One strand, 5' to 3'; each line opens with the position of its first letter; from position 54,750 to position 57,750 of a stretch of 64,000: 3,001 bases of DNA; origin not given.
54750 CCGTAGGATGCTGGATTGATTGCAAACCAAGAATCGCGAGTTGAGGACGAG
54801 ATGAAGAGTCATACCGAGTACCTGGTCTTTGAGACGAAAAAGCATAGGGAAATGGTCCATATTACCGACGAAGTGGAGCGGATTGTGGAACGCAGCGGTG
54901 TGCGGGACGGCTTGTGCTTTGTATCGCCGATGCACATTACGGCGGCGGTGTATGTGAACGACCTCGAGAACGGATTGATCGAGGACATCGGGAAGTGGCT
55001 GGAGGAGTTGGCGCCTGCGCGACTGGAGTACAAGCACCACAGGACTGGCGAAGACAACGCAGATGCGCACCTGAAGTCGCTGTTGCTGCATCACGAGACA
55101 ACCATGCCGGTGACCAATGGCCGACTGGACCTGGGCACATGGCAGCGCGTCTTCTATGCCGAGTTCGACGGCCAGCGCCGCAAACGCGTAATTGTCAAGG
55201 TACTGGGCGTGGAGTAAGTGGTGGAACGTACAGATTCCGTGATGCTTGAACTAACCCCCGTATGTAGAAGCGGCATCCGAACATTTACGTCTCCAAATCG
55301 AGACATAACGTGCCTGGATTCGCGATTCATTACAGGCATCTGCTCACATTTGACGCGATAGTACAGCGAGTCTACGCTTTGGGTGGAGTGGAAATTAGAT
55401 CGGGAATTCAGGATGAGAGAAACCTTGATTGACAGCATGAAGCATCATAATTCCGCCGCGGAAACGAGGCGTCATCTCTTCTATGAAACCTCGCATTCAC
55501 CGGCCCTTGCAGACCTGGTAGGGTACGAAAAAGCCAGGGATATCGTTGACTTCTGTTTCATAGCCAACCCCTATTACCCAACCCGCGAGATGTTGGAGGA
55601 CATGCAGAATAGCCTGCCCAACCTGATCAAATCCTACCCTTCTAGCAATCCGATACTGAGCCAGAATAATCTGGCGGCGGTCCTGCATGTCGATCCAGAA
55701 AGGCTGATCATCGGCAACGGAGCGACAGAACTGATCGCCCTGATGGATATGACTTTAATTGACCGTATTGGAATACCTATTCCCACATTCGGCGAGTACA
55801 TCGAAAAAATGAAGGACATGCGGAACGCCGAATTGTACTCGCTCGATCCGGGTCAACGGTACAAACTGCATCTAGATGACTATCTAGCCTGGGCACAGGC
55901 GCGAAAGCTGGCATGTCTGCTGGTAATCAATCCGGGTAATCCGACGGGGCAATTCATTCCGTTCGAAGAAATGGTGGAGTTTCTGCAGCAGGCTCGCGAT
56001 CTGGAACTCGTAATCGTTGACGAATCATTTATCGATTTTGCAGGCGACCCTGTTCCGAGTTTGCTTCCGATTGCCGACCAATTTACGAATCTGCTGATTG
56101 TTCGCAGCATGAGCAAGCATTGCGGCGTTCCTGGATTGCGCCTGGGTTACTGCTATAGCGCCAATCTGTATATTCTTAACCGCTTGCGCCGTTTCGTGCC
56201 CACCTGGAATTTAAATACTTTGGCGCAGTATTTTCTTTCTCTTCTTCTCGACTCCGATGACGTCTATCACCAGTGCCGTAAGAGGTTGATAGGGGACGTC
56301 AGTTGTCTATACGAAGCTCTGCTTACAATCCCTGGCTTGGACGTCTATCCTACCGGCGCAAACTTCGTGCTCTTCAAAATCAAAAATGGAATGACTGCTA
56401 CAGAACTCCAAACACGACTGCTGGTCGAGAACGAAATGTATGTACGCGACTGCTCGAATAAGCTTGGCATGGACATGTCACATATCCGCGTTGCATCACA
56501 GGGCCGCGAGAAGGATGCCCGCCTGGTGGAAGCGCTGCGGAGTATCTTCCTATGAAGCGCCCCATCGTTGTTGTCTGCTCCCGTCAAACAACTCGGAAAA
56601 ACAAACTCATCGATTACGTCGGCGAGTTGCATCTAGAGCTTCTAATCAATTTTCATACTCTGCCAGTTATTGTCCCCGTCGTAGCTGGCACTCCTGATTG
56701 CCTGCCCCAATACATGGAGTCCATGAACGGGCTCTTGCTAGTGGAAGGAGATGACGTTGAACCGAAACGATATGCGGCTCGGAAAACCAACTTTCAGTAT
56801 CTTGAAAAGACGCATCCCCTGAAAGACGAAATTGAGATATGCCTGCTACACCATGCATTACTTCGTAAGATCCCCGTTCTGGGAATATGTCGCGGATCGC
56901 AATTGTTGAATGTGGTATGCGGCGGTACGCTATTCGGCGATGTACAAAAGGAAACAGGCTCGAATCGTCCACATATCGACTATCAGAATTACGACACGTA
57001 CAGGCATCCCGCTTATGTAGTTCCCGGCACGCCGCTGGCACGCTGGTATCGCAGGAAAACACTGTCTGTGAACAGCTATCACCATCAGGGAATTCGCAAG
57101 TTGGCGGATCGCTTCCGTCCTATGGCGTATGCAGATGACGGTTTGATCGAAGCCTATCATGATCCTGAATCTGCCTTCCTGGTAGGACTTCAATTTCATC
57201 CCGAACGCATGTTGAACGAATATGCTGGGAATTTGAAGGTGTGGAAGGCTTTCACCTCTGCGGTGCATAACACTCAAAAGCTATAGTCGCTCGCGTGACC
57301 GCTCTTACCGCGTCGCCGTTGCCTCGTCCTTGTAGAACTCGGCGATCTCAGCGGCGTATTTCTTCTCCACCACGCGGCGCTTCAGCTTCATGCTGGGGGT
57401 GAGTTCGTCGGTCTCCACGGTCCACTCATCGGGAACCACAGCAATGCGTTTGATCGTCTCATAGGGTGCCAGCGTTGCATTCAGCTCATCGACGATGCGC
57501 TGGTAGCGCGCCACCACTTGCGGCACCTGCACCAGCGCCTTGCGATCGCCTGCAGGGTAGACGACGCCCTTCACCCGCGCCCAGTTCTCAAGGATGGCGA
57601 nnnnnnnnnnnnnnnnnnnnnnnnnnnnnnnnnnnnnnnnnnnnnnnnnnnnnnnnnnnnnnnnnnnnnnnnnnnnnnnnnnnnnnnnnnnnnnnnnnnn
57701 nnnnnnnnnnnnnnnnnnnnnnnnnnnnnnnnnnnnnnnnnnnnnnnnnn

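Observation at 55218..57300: Low-GC two-gene cassette: HisC/CobD-fold PLP enzyme translationally coupled to a C26 (PuuD-like) gamma-glutamyl hydrolase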

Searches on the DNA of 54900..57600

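Call 25: search_rna_families(source=window, start=54900, end=57600, threshold=evalue, max_evalue=1)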
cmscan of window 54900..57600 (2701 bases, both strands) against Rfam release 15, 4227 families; matches with E-value up to 1: 0.
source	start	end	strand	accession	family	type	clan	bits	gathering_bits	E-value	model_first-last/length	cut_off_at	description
